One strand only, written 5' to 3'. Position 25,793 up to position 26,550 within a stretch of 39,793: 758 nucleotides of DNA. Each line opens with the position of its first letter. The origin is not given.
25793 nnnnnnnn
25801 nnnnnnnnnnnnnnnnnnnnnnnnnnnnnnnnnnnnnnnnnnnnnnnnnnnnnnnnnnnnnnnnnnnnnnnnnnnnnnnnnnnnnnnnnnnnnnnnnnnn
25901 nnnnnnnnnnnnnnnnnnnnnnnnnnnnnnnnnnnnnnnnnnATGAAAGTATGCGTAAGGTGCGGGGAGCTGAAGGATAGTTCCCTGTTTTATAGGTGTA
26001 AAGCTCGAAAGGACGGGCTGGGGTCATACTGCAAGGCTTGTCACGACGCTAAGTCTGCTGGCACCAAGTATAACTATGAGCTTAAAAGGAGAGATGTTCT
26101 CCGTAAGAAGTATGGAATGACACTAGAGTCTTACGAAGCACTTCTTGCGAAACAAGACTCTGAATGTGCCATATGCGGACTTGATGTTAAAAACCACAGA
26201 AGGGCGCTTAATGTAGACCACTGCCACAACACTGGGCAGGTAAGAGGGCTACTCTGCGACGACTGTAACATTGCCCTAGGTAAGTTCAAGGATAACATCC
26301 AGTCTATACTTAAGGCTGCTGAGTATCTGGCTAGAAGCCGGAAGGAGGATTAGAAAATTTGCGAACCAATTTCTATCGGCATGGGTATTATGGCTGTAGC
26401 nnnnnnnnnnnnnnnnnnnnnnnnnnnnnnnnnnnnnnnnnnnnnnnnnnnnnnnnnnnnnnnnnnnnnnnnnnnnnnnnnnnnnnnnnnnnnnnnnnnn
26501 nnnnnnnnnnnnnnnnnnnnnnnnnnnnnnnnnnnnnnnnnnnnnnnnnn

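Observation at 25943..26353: Endonuclease VII-like gene inserted between genes 13 and 14, overlapping the gene 13 3' end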

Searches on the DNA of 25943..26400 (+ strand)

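Call 4: search_dna_similar(query=window:25943-26353:+, collection=phages, mode=near, max_rows=40)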
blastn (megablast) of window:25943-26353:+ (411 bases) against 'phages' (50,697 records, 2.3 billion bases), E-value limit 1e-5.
No match.
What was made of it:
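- Tried and rejected: Megablast of the ORF against 50,697 phage records found nothing (call 4).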

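Call 48: search_dna_similar(query=window:26296-26400:+, collection=phages, mode=distant, max_rows=40, max_evalue=0.001)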
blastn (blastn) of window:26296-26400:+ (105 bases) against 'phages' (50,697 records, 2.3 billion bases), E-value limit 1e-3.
Records with a match: 63; places in all: 63; records where one place covers at least 80% of the query: 17.
Best place of each record, by identity: 90-95% 9; 80-90% 54.
By first word of the organism name: Escherichia 30; Enterobacter 8; Kayfunavirus 6; Salmonella 4; Citrobacter 4; Cronobacter 3; Klebsiella 3; Shigella 2; Dickeya 1; Bacteriophage 1; and 1 more.
By host as written in the record: Escherichia coli 16; - 10; Salmonella enterica subsp. enterica serovar Typhi 4; Citrobacter freundii CF3 4; Klebsiella pneumoniae 3; Escherichia coli 49 2; Escherichia coli O:45 strain C1328 2; Escherichia coli ST130 2; and 17 more.
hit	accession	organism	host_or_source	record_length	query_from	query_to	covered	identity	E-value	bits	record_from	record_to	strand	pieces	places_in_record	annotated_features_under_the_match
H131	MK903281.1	Escherichia phage Penshu1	Escherichia coli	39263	17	105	85%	94.4%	4e-31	139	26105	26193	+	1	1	recombination endonuclease VII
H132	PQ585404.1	Escherichia phage MirsaeidiM_Esher6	Escherichia coli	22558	17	105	85%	92.1%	2e-28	130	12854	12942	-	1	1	none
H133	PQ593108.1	Escherichia phage MirsaeidiM_Esher7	Escherichia coli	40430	17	105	85%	92.1%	2e-28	130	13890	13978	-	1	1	internal virion protein B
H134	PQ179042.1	Escherichia phage KM02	Escherichia coli K-12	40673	16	105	86%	91.1%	7e-28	127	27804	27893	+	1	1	hypothetical protein | internal (core) protein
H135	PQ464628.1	Escherichia phage MirsaeidiM_Esher2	Escherichia coli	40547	16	105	86%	91.1%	7e-28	127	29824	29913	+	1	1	hypothetical protein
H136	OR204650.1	Escherichia phage pO91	Escherichia coli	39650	16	105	86%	91.1%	7e-28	127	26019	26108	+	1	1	hypothetical protein | internal (core) protein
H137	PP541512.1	Escherichia phage PSK1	Escherichia coli UPEC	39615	16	105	86%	91.1%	7e-28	127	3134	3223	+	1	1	endonuclease VII | internal virion protein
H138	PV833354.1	Escherichia phage vB_Eco_ZCEC02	Escherichia coli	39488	16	105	86%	91.1%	7e-28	127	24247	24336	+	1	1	endonuclease | internal (core) protein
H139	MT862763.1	Escherichia phage vB_EcoP-U8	Escherichia coli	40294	16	105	86%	90.0%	3e-26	123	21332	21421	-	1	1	hypothetical protein | internal virion protein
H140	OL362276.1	Escherichia phage HC13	Escherichia coli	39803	16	105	86%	88.9%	4e-25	118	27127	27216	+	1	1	hypothetical protein | internal (core) protein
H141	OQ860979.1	Salmonella phage ST21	Salmonella enterica subsp. enterica ...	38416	17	105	85%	88.8%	1e-24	116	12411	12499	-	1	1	hypothetical protein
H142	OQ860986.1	Salmonella phage ST3_da Silva-2023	Salmonella enterica subsp. enterica ...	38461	17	105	85%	88.8%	1e-24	116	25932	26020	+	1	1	hypothetical protein | internal (core) protein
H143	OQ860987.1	Salmonella phage ST1_da Silva-2023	Salmonella enterica subsp. enterica ...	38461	17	105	85%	88.8%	1e-24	116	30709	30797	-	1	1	hypothetical protein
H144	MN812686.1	Dickeya phage Monomax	Pectobacterium polaris F171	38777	14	105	88%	84.8%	8e-21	104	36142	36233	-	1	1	record has no annotation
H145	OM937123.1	Escherichia phage CY1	Escherichia coli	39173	16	105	86%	86.7%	2e-22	109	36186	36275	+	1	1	protein inside capsid B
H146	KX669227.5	Escherichia phage ZG49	Escherichia coli 49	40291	17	105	85%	84.3%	3e-19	99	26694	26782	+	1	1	internal (core) protein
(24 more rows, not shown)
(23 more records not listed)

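Call 49: get_annotated_region(hit=H144, flank=700)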
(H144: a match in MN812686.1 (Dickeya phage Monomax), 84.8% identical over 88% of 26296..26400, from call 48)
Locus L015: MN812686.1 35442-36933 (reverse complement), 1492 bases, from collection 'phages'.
description: UNVERIFIED: Dickeya phage Monomax, partial genome.
organism: Dickeya phage Monomax (NCBI taxid 2686294)
taxonomy: Viruses; Duplodnaviria; Heunggongvirae; Uroviricota; Caudoviricetes; Autographiviridae; Studiervirinae; Kayfunavirus
host: Pectobacterium polaris F171; source: waste water; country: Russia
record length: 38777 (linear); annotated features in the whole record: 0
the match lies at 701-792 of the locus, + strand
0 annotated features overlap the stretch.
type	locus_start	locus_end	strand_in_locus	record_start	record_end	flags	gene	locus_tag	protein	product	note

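Call 50: get_annotated_region(hit=H145, flank=700)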
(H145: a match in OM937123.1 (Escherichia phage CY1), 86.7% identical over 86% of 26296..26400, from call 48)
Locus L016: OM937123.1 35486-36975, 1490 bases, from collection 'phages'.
description: Escherichia phage CY1, complete genome.
organism: Escherichia phage CY1 (NCBI taxid 2930332)
taxonomy: Viruses; Duplodnaviria; Heunggongvirae; Uroviricota; Caudoviricetes; Autographiviridae; Studiervirinae; Kayfunavirus
host: Escherichia coli; source: pig farm; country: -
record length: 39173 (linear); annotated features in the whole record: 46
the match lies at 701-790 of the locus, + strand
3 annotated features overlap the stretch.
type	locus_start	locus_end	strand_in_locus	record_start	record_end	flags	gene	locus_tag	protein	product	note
CDS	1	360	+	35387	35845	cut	-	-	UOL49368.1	protein inside capsid A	-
CDS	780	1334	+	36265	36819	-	-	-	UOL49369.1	protein inside capsid B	-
CDS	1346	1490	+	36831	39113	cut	-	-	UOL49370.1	protein inside capsid C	-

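Call 51: get_annotated_region(hit=H146, flank=700)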
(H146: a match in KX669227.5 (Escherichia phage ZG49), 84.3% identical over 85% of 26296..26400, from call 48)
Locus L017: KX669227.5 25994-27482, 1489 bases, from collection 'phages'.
description: Escherichia phage ZG49, complete genome.
organism: Escherichia phage ZG49 (NCBI taxid 1897641)
taxonomy: Viruses; Duplodnaviria; Heunggongvirae; Uroviricota; Caudoviricetes; Autographiviridae; Studiervirinae; Kayfunavirus; Kayfunavirus ZG49
host: Escherichia coli 49; source: hospital sewage; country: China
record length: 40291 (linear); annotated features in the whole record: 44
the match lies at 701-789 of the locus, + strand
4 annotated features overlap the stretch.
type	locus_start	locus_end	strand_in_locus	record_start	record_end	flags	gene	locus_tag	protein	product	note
CDS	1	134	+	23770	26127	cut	-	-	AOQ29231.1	tail tubular protein B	tail fiber protein/ T7-like tail tubular protein B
CDS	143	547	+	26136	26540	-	-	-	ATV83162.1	internal (core) protein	-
CDS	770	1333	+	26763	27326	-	-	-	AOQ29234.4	internal (core) protein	-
CDS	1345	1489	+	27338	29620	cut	-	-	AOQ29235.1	internal (core) protein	-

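Call 64: get_annotated_region(hit=H134, flank=900)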
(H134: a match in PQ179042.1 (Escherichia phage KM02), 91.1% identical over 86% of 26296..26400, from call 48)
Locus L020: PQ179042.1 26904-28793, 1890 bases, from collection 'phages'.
description: Escherichia phage KM02, complete genome.
organism: Escherichia phage KM02 (NCBI taxid 3248862)
taxonomy: Viruses; Duplodnaviria; Heunggongvirae; Uroviricota; Caudoviricetes; Autographiviridae; Studiervirinae; Kayfunavirus
host: Escherichia coli K-12; source: activated sludge; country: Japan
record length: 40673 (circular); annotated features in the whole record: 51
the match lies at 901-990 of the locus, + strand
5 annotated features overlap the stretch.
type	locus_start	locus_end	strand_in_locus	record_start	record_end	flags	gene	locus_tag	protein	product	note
CDS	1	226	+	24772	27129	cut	-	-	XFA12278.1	tail protein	-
CDS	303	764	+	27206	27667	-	-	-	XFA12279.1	interval virion protein A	-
CDS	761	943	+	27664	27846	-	-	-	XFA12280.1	hypothetical protein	-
CDS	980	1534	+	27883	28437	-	-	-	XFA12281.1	internal (core) protein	-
CDS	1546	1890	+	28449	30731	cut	-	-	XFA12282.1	internal virion protein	-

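Call 65: get_annotated_region(hit=H137, flank=900)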
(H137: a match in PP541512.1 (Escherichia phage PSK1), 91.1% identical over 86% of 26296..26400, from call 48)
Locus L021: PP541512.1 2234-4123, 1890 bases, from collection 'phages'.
description: Escherichia phage PSK1, complete genome.
organism: Escherichia phage PSK1 (NCBI taxid 3138287)
taxonomy: Viruses
host: Escherichia coli UPEC; source: sewage; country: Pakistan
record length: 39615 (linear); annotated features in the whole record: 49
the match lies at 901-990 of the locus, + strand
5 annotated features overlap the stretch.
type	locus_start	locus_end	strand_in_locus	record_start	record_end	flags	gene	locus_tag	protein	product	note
CDS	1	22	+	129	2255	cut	-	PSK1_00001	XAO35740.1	tail protein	-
CDS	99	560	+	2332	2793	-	-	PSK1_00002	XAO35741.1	internal virion protein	-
CDS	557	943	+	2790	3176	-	-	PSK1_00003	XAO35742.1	endonuclease VII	-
CDS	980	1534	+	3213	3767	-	-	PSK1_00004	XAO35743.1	internal virion protein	-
CDS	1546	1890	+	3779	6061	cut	-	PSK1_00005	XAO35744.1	internal virion protein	-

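Call 66: get_annotated_region(hit=H139, flank=900)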
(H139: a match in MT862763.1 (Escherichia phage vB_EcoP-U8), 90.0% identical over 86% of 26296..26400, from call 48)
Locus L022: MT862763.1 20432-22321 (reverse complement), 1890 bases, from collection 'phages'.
description: Escherichia phage vB_EcoP-U8, complete genome.
organism: Escherichia phage vB_EcoP-U8 (NCBI taxid 2775261)
taxonomy: Viruses; Duplodnaviria; Heunggongvirae; Uroviricota; Caudoviricetes; Autographiviridae; Studiervirinae; Kayfunavirus
host: Escherichia coli; source: sewage from Johannesburg Water's Northern Wastewater Treatment Works; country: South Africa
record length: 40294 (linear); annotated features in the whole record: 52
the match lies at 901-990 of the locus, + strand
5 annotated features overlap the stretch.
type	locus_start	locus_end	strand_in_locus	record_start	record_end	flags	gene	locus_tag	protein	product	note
CDS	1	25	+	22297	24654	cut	-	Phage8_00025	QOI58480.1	tail tubular protein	Tail tubular protein gp12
CDS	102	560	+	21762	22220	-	-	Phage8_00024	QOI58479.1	hypothetical protein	-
CDS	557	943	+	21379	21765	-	-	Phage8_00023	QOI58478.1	hypothetical protein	-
CDS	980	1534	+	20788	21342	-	-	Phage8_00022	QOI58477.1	internal virion protein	Internal virion protein gp14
CDS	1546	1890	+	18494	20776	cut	-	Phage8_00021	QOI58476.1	internal virion protein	Internal virion protein gp15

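Call 67: get_annotated_region(hit=H140, flank=900)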
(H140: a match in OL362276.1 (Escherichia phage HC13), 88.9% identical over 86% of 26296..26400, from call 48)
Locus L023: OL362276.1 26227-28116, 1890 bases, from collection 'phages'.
description: Escherichia phage HC13, complete genome.
organism: Escherichia phage HC13 (NCBI taxid 2912291)
taxonomy: Viruses; Duplodnaviria; Heunggongvirae; Uroviricota; Caudoviricetes; Autographiviridae; Studiervirinae; Kayfunavirus
host: Escherichia coli; source: raw sewage; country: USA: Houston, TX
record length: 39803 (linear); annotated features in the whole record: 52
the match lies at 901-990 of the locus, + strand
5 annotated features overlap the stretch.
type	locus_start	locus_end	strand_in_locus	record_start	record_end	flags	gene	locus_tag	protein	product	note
CDS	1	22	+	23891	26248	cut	-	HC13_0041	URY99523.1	non-contractile tail tubular protein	-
CDS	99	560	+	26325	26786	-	-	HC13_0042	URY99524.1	scaffold protein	-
CDS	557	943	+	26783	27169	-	-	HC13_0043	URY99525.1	hypothetical protein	-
CDS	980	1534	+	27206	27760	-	-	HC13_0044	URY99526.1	internal (core) protein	-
CDS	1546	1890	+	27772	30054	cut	-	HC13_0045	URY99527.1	internal virion protein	DNA ejectosome component, internal virion protein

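Call 68: get_annotated_region(hit=H141, flank=900)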
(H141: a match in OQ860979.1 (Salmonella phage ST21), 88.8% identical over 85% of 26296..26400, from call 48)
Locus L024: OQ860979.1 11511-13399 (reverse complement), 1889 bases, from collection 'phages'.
description: Salmonella phage ST21, partial genome.
organism: Salmonella phage ST21 (NCBI taxid 3027690)
taxonomy: Viruses; Duplodnaviria; Heunggongvirae; Uroviricota; Caudoviricetes; Autographiviridae; Studiervirinae; Kayfunavirus
host: Salmonella enterica subsp. enterica serovar Typhi; source: Environmental water; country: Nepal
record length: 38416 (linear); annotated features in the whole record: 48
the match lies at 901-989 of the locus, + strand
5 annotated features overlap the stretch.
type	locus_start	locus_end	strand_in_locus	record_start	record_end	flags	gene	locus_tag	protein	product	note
CDS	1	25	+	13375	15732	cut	-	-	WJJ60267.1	non-contractile tail tubular protein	non-contractile tail tubular protein Gp12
CDS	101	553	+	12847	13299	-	-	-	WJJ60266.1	internal (core) protein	-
CDS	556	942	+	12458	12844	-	-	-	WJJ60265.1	hypothetical protein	-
CDS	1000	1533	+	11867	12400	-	-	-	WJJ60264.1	internal (core) protein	-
CDS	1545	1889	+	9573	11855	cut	-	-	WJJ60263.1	internal virion protein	Phage DNA ejectosome component, internal virion protein Gp15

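Call 69: get_annotated_region(hit=H133, flank=900)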
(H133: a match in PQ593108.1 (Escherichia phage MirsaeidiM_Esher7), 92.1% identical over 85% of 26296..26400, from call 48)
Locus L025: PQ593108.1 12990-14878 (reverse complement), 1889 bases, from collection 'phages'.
description: Escherichia phage MirsaeidiM_Esher7, complete genome.
organism: Escherichia phage MirsaeidiM_Esher7 (NCBI taxid 3384824)
taxonomy: Viruses; Duplodnaviria; Heunggongvirae; Uroviricota; Caudoviricetes; Autographiviridae; Studiervirinae; Kayfunavirus
host: Escherichia coli; source: waste water; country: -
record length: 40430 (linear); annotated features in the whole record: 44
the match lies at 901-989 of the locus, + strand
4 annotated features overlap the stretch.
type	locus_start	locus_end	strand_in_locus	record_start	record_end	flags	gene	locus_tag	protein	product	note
CDS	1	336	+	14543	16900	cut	-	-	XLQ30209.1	tail tube protein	-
CDS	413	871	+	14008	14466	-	-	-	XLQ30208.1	internal virion protein A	-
CDS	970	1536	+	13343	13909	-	-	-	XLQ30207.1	internal virion protein B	-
CDS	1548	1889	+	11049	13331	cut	-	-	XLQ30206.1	internal virion protein C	-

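Call 76: get_annotated_region(hit=H135, flank=900)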
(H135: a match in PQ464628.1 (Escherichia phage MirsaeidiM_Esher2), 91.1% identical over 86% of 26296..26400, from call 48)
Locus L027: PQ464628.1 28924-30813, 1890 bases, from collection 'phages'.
description: Escherichia phage MirsaeidiM_Esher2, complete genome.
organism: Escherichia phage MirsaeidiM_Esher2 (NCBI taxid 3374579)
taxonomy: Viruses; Duplodnaviria; Heunggongvirae; Uroviricota; Caudoviricetes; Autographiviridae; Studiervirinae; Kayfunavirus
host: Escherichia coli; source: sewage sample; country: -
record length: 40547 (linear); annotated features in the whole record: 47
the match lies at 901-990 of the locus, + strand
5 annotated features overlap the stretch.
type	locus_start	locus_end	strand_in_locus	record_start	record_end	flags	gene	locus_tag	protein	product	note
CDS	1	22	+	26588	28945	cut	-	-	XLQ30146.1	tail protein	-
CDS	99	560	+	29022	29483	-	-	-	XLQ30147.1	internal virion protein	-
CDS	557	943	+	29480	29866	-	-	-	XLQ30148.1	hypothetical protein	HC13_0043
CDS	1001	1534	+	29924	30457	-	-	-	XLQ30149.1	internal virion protein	-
CDS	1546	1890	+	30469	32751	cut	-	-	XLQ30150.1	internal virion protein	-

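Call 77: get_annotated_region(hit=H132, flank=900)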
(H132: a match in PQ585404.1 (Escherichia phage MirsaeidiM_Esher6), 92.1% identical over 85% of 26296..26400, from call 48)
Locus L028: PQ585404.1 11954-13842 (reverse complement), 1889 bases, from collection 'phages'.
description: Escherichia phage MirsaeidiM_Esher6, partial genome.
organism: Escherichia phage MirsaeidiM_Esher6 (NCBI taxid 3384822)
taxonomy: Viruses; Duplodnaviria; Heunggongvirae; Uroviricota; Caudoviricetes
host: Escherichia coli; source: sewage sample; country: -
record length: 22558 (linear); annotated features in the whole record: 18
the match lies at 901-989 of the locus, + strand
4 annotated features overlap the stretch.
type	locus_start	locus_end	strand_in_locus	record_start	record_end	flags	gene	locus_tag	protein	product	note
CDS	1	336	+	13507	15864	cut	-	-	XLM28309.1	tail tube protein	-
CDS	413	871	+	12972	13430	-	-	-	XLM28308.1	internal virion protein A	-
CDS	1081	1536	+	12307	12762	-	-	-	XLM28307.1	internal virion protein B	-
CDS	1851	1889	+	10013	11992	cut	-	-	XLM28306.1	internal virion protein C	-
